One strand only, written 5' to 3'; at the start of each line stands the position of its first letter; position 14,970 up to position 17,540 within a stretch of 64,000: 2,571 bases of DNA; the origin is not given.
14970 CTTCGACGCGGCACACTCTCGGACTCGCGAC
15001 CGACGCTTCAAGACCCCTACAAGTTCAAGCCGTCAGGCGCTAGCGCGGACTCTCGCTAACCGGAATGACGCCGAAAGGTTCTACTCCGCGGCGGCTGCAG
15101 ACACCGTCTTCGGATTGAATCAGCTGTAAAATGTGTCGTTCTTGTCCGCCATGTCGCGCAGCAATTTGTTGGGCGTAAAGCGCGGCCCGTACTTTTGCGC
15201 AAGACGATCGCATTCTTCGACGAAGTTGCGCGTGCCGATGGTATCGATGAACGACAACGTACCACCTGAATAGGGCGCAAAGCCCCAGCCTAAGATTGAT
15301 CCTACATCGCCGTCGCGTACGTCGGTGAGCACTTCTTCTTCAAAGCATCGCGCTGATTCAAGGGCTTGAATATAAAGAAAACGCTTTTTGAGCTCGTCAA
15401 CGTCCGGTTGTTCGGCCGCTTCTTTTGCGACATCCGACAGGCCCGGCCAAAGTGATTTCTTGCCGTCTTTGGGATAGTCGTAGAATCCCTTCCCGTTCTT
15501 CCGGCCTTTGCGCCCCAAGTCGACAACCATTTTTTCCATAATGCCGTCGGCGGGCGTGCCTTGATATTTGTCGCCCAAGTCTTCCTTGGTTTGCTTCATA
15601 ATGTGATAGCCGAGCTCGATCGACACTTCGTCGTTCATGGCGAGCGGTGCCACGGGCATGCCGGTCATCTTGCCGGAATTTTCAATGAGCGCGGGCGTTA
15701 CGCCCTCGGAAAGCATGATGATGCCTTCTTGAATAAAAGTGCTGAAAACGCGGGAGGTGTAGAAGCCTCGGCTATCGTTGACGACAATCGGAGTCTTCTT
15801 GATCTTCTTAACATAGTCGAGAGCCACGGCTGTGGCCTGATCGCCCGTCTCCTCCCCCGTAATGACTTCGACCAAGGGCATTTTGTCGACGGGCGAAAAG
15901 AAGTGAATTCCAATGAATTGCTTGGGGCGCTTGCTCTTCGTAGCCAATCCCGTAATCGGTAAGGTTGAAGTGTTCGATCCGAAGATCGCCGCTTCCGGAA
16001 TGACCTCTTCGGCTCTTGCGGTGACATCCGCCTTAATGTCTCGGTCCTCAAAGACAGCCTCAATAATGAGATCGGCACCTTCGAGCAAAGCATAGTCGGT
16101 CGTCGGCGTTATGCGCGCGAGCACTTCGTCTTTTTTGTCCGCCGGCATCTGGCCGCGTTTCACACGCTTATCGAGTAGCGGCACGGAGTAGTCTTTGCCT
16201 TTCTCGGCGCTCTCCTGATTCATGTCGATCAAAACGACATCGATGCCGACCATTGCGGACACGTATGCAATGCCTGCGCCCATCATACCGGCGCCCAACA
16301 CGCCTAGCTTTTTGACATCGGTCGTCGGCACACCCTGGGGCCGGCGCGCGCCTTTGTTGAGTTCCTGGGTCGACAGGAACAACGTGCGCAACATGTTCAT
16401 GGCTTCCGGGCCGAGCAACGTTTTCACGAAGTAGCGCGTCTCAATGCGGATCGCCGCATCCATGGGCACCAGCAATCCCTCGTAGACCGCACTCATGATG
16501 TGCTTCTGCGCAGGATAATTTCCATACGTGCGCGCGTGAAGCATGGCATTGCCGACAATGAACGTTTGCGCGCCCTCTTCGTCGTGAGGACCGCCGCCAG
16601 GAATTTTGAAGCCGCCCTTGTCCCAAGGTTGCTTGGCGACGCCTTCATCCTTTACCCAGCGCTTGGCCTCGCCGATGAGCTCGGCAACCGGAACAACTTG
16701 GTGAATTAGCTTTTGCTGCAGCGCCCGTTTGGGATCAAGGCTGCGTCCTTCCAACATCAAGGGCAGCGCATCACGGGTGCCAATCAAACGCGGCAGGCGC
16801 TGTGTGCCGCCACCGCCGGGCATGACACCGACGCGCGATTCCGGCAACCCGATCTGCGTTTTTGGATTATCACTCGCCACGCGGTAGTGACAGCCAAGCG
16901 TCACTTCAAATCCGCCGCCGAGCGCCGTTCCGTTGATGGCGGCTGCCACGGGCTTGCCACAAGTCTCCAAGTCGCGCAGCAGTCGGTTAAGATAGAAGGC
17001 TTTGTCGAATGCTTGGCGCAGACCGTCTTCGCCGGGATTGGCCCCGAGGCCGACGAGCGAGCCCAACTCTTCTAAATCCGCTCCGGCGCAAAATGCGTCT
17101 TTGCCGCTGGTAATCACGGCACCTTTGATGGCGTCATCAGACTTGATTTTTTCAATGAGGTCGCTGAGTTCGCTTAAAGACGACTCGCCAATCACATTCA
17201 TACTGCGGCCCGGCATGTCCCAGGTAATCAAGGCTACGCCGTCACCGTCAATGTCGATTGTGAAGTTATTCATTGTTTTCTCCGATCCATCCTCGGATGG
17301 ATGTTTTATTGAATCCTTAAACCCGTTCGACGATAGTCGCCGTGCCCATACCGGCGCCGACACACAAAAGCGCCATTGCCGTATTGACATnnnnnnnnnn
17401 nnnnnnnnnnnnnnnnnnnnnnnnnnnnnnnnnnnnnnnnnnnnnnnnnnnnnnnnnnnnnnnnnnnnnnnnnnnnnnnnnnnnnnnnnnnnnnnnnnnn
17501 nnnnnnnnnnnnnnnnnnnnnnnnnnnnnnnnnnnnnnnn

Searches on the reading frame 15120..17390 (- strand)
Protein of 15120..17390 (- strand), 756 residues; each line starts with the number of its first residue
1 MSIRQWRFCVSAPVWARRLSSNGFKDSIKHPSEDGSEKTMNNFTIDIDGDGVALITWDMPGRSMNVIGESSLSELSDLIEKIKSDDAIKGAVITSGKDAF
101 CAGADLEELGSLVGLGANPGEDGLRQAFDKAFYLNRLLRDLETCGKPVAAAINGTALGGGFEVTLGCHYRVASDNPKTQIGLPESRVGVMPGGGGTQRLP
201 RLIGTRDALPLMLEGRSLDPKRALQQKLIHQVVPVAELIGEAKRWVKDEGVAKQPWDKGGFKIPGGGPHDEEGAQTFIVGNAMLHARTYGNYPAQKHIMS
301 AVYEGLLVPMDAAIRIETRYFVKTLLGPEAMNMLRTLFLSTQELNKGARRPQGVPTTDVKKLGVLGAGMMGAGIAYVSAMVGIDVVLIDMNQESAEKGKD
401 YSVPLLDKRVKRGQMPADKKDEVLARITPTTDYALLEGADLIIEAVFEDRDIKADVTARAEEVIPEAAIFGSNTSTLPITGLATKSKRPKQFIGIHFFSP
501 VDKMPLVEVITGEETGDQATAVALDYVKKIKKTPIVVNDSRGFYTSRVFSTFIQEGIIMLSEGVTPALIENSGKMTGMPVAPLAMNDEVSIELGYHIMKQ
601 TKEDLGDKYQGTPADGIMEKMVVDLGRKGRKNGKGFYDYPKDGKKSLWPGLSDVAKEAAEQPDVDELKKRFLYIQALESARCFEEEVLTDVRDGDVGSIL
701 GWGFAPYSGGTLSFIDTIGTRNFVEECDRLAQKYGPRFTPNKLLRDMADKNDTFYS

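Call 23: search_protein_families(library=ncbifam, proteins=[window:15120-17390:-], max_evalue=0.00001)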
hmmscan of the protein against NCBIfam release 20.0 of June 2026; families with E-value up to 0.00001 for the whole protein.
window:15120-17390:- (756 aa): 83 families (the best 25 are shown)
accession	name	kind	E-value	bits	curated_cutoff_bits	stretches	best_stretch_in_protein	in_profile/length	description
NF008363.0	PRK11154.1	equivalog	1.5e-179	598.5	869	1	39-756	3-707/708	fatty acid oxidation complex subunit alpha FadJ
TIGR02440.1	FadJ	equivalog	4.3e-161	537.6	968.45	1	43-755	2-699/699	fatty acid oxidation complex subunit alpha FadJ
NF008727.0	PRK11730.1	equivalog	2.6e-153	512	870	1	42-756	7-715/717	fatty acid oxidation complex subunit alpha FadB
TIGR02441.1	fa_ox_alpha_mit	equivalog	2e-141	472.5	964.65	2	283-755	263-737/737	fatty acid oxidation complex subunit alpha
TIGR02437.1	FadB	equivalog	3.7e-135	452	933.55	1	43-755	8-714/714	fatty acid oxidation complex subunit alpha FadB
NF004474.0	PRK05808.1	subfamily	1.6e-69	234.4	408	1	358-639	2-282/283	3-hydroxybutyryl-CoA dehydrogenase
NF006722.0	PRK09260.1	equivalog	6.7e-68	229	429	1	359-645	2-287/289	3-hydroxyacyl-CoA dehydrogenase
NF006124.0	PRK08268.1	subfamily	8.9e-62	209.7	508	1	357-646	5-294/507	3-hydroxyacyl-CoA dehydrogenase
NF005715.0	PRK07530.1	equivalog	4.5e-57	193.7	420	1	357-642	2-286/292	3-hydroxybutyryl-CoA dehydrogenase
NF005875.0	PRK07819.1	subfamily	1.7e-56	191.8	319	1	357-639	3-286/287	3-hydroxybutyryl-CoA dehydrogenase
NF004699.0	PRK06035.1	equivalog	3.3e-51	174.2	500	1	358-639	2-290/294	3-hydroxyacyl-CoA dehydrogenase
TIGR02279.1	PaaC-3OHAcCoADH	equivalog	3.7e-51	174.5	669.4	1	358-646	4-292/503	3-hydroxyacyl-CoA dehydrogenase PaaH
NF006143.0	PRK08293.1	equivalog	7.5e-47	160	312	1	357-641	2-289/291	3-hydroxyacyl-CoA dehydrogenase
NF052272.1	Staph_FadB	exception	8.8e-47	159.7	999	2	359-648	3-295/752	3-hydroxyacyl-CoA dehydrogenase/crotonase FadB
NF006125.0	PRK08269.1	equivalog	8.6e-39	133.5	427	1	357-641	3-298/334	3-hydroxybutyryl-CoA dehydrogenase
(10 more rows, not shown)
